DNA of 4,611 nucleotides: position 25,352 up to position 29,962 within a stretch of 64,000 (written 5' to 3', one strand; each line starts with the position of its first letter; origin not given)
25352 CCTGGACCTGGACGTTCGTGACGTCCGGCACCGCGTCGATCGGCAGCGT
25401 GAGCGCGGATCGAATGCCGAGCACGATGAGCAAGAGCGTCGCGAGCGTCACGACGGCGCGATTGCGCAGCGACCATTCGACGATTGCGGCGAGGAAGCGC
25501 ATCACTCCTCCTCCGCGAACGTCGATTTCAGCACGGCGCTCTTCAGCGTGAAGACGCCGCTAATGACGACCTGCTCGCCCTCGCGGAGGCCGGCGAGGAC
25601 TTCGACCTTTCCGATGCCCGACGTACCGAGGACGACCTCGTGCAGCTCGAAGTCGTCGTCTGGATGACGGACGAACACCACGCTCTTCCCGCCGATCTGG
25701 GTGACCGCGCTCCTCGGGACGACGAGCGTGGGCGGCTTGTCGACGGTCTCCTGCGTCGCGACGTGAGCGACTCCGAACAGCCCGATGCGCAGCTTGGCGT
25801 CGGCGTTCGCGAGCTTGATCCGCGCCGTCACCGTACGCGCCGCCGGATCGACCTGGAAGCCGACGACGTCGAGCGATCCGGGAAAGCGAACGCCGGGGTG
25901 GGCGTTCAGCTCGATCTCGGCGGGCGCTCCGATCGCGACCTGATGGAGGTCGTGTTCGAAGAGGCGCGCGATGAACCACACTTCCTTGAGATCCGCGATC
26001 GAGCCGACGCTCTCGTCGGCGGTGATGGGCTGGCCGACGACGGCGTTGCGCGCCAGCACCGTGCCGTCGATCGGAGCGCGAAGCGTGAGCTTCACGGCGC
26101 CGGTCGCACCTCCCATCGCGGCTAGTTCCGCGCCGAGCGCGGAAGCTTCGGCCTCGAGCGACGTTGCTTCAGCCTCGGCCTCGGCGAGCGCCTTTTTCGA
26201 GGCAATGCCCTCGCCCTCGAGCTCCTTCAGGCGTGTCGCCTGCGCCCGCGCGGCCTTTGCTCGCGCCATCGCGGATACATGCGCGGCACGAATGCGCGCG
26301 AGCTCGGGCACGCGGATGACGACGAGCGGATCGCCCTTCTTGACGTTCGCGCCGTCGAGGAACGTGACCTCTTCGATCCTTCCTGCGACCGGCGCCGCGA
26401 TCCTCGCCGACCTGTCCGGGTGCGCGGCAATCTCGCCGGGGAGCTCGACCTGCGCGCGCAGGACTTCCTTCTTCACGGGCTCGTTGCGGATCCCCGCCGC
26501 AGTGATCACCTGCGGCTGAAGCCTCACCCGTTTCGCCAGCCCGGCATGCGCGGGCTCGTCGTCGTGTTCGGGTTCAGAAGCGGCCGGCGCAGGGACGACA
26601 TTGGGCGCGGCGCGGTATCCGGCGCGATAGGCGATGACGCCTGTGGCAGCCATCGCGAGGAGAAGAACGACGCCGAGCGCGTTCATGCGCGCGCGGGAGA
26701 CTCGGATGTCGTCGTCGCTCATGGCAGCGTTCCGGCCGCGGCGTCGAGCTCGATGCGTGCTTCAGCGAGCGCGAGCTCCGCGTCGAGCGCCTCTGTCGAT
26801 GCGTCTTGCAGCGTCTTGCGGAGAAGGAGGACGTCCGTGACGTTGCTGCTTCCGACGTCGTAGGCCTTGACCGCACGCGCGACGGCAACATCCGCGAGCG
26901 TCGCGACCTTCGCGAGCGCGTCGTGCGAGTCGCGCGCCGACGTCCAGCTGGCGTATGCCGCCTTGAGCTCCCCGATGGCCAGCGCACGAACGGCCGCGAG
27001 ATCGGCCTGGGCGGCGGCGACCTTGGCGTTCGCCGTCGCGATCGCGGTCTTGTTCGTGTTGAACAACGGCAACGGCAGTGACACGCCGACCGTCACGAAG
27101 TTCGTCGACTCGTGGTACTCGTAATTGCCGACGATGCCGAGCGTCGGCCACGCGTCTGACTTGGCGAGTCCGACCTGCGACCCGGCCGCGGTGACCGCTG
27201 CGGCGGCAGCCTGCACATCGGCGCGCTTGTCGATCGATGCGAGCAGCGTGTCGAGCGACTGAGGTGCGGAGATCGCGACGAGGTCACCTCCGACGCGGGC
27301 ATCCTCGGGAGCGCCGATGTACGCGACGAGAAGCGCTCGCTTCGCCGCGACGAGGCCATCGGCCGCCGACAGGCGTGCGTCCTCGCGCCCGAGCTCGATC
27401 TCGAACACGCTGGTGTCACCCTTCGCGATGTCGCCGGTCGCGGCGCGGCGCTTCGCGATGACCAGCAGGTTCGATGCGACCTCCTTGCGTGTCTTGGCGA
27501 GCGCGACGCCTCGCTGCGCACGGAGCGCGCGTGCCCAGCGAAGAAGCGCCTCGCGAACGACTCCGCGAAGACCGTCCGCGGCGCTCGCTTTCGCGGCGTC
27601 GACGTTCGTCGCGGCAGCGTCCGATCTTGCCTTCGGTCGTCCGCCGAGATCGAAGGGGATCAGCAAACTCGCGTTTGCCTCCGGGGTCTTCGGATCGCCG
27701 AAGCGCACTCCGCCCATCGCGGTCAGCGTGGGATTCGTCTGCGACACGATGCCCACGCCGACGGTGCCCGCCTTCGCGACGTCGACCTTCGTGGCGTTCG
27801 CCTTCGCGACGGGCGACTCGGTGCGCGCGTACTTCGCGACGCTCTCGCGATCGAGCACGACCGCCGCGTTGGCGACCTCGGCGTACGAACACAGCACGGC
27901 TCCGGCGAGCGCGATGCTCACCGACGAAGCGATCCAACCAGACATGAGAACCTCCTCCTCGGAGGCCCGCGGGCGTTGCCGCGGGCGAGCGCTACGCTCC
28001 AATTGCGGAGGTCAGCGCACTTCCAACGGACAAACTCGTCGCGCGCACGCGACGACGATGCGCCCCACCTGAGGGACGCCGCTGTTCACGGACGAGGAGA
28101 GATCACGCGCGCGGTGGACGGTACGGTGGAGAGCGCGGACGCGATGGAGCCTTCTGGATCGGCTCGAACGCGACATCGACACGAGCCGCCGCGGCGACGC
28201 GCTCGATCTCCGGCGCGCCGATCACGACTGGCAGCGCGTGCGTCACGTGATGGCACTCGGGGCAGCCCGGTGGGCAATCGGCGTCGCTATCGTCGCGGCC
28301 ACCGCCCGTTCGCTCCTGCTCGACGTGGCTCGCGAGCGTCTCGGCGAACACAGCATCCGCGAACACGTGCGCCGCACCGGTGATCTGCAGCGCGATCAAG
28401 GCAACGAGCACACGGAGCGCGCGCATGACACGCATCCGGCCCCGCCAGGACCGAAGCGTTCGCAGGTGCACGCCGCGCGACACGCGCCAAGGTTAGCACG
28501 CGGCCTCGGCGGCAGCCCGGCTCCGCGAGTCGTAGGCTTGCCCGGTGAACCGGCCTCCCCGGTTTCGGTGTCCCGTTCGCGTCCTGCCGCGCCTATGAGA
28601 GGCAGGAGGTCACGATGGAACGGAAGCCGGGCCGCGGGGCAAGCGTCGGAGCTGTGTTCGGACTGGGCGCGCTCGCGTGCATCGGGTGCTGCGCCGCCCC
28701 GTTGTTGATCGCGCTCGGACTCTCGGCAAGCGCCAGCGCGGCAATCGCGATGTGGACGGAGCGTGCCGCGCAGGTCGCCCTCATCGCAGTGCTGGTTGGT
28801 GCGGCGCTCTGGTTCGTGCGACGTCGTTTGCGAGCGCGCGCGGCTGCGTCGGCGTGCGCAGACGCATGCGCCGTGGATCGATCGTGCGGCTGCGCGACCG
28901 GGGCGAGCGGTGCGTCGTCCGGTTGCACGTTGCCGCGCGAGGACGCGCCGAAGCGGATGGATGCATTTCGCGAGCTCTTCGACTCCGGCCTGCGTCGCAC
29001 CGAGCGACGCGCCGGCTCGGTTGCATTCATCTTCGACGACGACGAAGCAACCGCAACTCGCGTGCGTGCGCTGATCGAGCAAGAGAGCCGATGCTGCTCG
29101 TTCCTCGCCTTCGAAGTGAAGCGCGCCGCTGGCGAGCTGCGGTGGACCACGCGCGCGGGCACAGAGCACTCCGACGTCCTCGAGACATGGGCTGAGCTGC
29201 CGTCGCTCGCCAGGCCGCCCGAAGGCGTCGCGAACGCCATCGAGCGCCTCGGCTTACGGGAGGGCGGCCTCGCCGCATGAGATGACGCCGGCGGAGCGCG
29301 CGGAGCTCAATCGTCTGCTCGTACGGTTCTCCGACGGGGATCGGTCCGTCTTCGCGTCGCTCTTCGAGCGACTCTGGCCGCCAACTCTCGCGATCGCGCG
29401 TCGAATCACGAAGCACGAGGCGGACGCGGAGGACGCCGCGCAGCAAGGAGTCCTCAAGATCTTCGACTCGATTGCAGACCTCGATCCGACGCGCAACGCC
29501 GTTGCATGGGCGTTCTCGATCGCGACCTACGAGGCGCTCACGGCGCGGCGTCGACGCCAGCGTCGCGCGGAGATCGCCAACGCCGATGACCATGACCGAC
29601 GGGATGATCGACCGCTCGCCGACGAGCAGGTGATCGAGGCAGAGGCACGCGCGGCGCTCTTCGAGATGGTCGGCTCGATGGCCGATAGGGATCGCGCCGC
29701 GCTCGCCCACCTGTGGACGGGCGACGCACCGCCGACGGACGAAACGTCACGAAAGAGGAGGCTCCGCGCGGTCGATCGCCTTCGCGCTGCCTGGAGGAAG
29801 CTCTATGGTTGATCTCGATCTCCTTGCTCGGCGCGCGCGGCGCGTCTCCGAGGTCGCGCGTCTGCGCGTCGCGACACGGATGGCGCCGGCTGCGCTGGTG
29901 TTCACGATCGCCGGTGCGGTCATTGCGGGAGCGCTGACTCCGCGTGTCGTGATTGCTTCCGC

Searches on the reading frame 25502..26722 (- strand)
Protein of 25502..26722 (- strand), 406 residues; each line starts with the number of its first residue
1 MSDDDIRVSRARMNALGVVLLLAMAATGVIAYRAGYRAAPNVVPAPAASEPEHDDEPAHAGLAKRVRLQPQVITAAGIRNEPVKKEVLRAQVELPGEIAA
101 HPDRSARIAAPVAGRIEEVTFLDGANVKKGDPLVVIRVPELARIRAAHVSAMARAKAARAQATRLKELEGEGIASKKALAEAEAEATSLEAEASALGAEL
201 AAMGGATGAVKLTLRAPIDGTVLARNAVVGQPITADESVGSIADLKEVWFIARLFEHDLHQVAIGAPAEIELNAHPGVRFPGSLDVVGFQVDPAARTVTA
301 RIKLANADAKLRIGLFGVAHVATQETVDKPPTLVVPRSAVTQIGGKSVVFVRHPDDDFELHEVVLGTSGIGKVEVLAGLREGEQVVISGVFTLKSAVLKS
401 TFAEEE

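Call 23: search_protein_families(library=pfam, proteins=[window:25502-26722:-], max_evalue=0.001)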
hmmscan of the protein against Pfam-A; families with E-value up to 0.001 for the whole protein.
window:25502-26722:- (406 aa): 3 families
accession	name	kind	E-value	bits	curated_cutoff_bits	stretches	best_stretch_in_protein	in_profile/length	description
PF16576.10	HlyD_D23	-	8e-41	140.1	30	1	88-316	2-213/214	Barrel-sandwich domain of CusB or HlyD membrane-fusion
PF13437.12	HlyD_3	-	2.1e-18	67.5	22.2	1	213-314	1-106/106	HlyD family secretion protein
PF13533.13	Biotin_lipoyl_2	-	1.7e-05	24.9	29.8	1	107-136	2-31/32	Biotin-lipoyl like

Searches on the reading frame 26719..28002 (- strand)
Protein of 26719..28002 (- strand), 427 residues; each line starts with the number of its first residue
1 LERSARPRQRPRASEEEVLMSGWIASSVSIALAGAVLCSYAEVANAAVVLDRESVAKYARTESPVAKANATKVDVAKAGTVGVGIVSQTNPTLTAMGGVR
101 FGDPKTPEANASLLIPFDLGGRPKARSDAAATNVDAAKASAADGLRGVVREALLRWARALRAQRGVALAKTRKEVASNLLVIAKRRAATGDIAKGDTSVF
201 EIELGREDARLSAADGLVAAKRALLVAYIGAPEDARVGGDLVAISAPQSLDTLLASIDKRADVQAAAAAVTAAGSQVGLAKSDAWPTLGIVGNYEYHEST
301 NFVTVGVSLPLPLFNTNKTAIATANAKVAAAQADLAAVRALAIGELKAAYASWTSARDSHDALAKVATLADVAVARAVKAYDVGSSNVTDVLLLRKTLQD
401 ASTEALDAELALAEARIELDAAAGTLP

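Call 23: search_protein_families(library=pfam, proteins=[window:26719-28002:-], max_evalue=0.001)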
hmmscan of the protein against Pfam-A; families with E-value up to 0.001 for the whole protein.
window:26719-28002:- (427 aa): 1 family
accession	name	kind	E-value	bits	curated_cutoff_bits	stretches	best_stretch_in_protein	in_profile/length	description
PF02321.23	OEP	-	3.5e-35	122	22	2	250-423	1-186/187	Outer membrane efflux protein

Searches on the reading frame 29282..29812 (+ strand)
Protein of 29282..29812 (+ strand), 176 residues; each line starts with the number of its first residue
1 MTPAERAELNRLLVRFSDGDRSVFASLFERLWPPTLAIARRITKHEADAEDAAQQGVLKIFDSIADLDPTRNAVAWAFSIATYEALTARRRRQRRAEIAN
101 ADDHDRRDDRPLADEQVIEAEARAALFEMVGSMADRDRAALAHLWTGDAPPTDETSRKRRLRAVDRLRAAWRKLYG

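Call 24: search_protein_families(library=pfam, proteins=[window:29282-29812:+], max_evalue=0.001)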
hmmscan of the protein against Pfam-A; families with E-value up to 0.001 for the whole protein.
window:29282-29812:+ (176 aa): 1 family
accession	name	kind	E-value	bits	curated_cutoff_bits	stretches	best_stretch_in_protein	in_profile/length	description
PF04542.20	Sigma70_r2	-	1.7e-12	47.4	24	1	27-95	1-71/71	Sigma-70 region 2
